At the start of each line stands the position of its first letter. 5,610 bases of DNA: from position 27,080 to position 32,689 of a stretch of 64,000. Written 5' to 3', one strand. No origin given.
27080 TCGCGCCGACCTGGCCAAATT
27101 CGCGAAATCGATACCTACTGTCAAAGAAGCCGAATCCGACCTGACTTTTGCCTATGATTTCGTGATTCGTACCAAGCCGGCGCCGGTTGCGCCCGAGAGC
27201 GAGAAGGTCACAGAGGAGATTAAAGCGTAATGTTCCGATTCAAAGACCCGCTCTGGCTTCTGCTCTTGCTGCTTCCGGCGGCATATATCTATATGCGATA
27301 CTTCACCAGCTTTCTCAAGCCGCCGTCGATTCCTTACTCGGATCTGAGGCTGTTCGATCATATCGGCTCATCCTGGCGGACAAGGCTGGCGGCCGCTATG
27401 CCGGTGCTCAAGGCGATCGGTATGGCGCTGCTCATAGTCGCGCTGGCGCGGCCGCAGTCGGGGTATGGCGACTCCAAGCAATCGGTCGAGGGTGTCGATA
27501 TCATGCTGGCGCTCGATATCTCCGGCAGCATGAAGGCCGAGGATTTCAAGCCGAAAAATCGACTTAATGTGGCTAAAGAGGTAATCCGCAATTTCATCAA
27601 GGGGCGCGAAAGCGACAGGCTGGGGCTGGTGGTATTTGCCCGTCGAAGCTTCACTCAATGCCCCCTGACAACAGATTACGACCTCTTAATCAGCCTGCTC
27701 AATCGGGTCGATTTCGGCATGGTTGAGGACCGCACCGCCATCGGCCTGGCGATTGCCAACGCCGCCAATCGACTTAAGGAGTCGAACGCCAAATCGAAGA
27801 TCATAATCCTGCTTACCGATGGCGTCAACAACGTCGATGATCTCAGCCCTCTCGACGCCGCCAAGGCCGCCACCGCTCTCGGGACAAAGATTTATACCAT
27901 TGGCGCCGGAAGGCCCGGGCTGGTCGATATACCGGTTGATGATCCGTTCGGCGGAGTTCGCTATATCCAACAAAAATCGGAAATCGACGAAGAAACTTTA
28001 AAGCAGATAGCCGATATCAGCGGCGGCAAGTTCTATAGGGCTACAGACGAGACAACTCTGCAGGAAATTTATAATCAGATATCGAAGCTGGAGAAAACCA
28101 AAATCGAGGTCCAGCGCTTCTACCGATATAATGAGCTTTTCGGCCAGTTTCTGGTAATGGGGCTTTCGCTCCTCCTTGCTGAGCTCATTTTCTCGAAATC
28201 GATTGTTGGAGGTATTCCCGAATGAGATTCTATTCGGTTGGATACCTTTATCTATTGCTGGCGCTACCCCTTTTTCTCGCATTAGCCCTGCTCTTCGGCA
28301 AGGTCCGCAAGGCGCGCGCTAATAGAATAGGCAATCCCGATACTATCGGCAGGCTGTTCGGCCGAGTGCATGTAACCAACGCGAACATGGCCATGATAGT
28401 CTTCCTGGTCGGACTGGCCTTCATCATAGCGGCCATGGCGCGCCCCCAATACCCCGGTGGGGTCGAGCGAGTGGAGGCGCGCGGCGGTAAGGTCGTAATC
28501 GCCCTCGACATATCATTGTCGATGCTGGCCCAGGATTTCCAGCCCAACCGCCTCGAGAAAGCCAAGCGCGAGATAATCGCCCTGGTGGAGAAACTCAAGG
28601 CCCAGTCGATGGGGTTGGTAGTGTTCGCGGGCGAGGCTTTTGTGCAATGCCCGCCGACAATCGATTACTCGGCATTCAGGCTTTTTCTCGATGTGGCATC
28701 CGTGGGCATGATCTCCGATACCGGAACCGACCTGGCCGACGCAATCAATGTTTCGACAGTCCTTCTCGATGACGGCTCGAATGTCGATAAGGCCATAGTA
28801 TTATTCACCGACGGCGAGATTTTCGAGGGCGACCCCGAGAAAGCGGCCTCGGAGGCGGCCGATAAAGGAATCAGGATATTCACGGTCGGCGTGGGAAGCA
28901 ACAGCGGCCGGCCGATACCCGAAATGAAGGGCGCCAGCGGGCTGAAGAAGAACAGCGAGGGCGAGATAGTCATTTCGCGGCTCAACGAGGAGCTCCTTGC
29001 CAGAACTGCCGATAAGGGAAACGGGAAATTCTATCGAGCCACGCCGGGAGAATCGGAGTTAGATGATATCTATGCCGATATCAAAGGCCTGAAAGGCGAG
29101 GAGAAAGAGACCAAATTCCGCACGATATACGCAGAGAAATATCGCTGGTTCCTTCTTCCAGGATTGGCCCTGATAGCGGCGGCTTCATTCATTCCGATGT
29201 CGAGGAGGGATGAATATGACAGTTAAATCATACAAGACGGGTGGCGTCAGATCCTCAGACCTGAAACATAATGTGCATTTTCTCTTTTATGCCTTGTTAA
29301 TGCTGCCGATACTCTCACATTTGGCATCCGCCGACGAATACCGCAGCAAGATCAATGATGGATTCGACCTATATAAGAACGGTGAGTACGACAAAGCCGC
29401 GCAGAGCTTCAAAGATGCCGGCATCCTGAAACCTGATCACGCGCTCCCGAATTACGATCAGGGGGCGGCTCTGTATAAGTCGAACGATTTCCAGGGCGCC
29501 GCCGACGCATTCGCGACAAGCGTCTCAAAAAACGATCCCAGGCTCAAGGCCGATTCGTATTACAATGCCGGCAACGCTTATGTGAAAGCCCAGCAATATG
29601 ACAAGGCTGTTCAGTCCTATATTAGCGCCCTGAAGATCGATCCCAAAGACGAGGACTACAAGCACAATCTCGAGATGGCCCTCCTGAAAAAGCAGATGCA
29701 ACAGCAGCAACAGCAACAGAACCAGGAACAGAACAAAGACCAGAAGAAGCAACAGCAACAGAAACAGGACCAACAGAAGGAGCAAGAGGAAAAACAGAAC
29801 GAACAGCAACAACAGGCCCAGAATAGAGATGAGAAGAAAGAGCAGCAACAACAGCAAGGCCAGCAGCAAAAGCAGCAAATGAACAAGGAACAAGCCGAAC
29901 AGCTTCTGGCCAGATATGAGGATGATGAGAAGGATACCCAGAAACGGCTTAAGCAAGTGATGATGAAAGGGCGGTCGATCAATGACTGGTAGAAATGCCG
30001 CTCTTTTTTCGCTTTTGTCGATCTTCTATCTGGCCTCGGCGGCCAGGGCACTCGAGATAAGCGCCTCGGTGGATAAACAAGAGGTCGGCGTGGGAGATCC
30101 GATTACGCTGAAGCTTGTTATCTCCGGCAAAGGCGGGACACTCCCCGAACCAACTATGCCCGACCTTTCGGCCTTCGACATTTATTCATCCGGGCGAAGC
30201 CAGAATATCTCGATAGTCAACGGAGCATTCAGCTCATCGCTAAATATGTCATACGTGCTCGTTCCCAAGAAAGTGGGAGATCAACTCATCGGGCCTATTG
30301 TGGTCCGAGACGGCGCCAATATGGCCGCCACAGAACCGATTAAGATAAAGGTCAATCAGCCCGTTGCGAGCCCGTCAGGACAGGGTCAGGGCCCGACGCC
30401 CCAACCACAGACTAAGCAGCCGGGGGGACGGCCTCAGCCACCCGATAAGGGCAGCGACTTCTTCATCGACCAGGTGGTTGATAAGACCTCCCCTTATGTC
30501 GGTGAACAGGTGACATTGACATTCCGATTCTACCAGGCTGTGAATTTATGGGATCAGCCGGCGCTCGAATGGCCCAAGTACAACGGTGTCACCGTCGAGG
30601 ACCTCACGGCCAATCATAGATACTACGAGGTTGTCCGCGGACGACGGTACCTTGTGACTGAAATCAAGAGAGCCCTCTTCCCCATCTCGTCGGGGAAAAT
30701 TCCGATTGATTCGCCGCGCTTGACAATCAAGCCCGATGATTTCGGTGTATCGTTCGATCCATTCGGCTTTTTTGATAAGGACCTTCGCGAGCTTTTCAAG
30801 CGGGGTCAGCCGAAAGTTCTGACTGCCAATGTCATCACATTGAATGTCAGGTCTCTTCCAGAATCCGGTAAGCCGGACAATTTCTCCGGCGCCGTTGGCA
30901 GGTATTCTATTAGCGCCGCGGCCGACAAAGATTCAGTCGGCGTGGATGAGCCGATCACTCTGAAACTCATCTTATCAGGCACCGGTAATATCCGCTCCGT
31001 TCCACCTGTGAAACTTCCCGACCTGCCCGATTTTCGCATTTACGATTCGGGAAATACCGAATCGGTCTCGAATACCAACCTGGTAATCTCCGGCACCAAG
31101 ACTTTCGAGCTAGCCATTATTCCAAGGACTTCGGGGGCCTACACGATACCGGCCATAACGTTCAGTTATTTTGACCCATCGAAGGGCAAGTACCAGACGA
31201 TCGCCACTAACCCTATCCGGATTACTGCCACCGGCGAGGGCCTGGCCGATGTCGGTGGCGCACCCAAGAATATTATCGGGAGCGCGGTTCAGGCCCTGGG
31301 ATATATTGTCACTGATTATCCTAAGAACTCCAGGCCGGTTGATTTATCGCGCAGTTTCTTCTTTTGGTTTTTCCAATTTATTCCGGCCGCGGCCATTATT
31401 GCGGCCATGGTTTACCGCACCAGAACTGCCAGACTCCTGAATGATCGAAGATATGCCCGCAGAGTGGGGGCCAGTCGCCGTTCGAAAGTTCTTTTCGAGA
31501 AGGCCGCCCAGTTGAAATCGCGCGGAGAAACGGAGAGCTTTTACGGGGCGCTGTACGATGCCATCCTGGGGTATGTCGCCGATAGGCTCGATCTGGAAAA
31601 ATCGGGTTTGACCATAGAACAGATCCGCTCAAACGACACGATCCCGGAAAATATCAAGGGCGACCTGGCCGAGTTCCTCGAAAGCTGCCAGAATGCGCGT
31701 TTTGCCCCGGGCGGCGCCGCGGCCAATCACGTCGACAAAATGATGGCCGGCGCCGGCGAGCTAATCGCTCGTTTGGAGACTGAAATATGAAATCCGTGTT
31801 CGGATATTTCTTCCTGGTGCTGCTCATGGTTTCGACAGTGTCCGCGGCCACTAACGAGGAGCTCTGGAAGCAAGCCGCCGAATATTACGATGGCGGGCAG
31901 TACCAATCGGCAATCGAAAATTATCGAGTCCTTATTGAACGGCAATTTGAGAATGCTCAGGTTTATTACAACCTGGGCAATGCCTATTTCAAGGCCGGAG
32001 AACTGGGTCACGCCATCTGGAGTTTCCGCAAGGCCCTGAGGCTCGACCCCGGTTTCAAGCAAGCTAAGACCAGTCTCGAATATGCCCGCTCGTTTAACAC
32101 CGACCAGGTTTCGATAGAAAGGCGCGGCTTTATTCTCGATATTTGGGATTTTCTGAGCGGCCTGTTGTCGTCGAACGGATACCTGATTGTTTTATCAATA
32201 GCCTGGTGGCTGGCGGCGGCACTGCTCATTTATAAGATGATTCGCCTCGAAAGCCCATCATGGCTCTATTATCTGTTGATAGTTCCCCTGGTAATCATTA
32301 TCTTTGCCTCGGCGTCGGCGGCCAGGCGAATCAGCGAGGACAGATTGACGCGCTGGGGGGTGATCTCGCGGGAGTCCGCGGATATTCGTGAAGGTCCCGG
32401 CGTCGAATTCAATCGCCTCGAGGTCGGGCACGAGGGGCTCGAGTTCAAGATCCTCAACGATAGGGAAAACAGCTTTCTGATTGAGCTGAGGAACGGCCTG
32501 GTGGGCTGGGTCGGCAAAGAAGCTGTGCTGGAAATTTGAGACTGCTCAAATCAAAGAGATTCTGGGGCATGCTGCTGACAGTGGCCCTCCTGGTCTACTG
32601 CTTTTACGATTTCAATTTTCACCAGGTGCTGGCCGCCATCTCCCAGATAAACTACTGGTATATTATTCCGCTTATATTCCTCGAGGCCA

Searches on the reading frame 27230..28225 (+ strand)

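Call 12: search_protein_families(library=pfam, proteins=[window:27230-28225:+])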
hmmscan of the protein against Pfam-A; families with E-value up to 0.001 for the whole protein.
window:27230-28225:+ (331 aa): 5 families
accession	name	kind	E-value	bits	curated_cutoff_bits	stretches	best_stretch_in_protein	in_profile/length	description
PF00092.34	VWA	-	3.8e-25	89.5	23.8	1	90-283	1-174/174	von Willebrand factor type A domain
PF13519.12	VWA_2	-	1.7e-18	67.6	27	1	91-198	1-106/107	von Willebrand factor type A domain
PF07584.16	BatA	-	1.8e-05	25.5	25.9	1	1-75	1-77/77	Aerotolerance regulator N-terminal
PF06707.17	DUF1194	-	9.9e-05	22.1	27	0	166-218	92-146/206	Protein of unknown function (DUF1194)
PF01882.25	DUF58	-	0.00033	20.4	23.4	1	89-223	36-163/216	Protein of unknown function DUF58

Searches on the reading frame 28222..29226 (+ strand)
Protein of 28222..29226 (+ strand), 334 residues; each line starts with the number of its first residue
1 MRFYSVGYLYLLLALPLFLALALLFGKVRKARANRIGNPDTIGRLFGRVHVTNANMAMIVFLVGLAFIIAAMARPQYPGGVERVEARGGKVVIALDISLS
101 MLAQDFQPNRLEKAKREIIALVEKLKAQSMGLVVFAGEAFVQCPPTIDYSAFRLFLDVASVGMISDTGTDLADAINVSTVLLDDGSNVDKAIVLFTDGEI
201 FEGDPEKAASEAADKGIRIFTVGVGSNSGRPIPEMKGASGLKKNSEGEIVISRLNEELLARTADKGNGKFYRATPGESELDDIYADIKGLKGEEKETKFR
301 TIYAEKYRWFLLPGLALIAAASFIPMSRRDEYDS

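Call 12: search_protein_families(library=pfam, proteins=[window:28222-29226:+])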
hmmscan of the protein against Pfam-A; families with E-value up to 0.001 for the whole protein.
window:28222-29226:+ (334 aa): 2 families
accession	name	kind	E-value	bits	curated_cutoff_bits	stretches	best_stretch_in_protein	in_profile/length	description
PF13519.12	VWA_2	-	2e-16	61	27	1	91-199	1-107/107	von Willebrand factor type A domain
PF00092.34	VWA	-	6.7e-16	59.4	23.8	1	91-235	2-150/174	von Willebrand factor type A domain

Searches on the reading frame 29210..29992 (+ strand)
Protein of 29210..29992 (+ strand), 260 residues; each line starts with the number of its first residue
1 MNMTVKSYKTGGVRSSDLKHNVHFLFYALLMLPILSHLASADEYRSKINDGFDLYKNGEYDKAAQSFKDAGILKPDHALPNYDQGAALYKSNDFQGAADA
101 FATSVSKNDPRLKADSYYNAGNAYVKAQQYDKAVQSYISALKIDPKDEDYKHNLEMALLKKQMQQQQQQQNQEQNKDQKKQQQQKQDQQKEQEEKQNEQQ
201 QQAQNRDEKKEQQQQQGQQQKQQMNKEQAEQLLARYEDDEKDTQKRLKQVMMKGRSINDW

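Call 12: search_protein_families(library=pfam, proteins=[window:29210-29992:+])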
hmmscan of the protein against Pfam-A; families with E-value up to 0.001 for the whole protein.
window:29210-29992:+ (260 aa): 9 families
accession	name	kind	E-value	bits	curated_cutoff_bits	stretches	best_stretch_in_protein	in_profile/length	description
PF07719.23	TPR_2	-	7.7e-15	54.2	27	1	114-147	1-34/34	Tetratricopeptide repeat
PF00515.34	TPR_1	-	2.4e-11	43.4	27.8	1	114-147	1-34/34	Tetratricopeptide repeat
PF13432.12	TPR_16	-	2.3e-10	41.1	32.7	2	82-147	1-64/65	Tetratricopeptide repeat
PF13414.12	TPR_11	-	2.9e-10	40.1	26.8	1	121-154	1-34/42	TPR repeat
PF13181.12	TPR_8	-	9e-08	32.1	25.7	1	114-147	1-34/34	Tetratricopeptide repeat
PF14559.12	TPR_19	-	6.4e-07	30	25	1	88-151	1-62/68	Tetratricopeptide repeat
PF13176.12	TPR_7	-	1e-06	28.8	27.9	1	117-148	2-33/36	Tetratricopeptide repeat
PF13371.12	TPR_9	-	1.7e-05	25.2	35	0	72-108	23-59/73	Tetratricopeptide repeat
PF13428.12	TPR_14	-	7.3e-05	23.5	23.5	0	116-152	3-39/44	Tetratricopeptide repeat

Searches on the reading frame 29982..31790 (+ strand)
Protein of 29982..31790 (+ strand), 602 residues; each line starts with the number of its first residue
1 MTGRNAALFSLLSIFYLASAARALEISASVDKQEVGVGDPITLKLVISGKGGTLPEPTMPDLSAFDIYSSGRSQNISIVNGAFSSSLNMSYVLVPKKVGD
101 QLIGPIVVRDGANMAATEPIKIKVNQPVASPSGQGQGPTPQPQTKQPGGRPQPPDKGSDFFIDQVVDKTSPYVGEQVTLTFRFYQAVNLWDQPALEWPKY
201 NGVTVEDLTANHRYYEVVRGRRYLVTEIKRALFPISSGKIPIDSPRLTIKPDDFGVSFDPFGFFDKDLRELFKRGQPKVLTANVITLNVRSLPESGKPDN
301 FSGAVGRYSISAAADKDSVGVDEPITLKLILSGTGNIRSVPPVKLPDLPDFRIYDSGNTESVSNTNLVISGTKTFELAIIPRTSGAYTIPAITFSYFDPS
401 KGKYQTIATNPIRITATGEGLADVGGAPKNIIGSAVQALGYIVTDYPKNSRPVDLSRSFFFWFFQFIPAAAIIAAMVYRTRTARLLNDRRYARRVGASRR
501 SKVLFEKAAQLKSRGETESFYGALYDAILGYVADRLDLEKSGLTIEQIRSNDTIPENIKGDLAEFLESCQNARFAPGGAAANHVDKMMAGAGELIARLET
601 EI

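Call 12: search_protein_families(library=pfam, proteins=[window:29982-31790:+])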
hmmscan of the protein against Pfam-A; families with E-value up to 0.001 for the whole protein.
window:29982-31790:+ (602 aa): 1 family
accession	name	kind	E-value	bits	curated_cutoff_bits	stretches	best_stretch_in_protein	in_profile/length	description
PF13584.12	BatD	-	6.1e-46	155.4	24.1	2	28-124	1-92/92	BatD DUF11 like domain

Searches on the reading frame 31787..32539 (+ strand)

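Call 12: search_protein_families(library=pfam, proteins=[window:31787-32539:+])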
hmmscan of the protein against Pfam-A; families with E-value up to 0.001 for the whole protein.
window:31787-32539:+ (250 aa): 6 families
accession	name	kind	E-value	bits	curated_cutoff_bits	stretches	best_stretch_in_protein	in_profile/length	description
PF13414.12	TPR_11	-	1.2e-12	47.7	26.8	1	32-71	3-42/42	TPR repeat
PF00515.34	TPR_1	-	9.7e-10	38.3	27.8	1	57-90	1-34/34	Tetratricopeptide repeat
PF07719.23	TPR_2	-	1.2e-09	37.9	27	1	57-89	1-33/34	Tetratricopeptide repeat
PF13181.12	TPR_8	-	3.6e-08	33.4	25.7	1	57-88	1-32/34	Tetratricopeptide repeat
PF13432.12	TPR_16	-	2.1e-07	31.7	32.7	1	29-89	3-63/65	Tetratricopeptide repeat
PF24575.1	TPR_Slam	-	6.6e-05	23.7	35.2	0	27-72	51-96/104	Surface lipoprotein assembly modifier, N-terminal TPR repeats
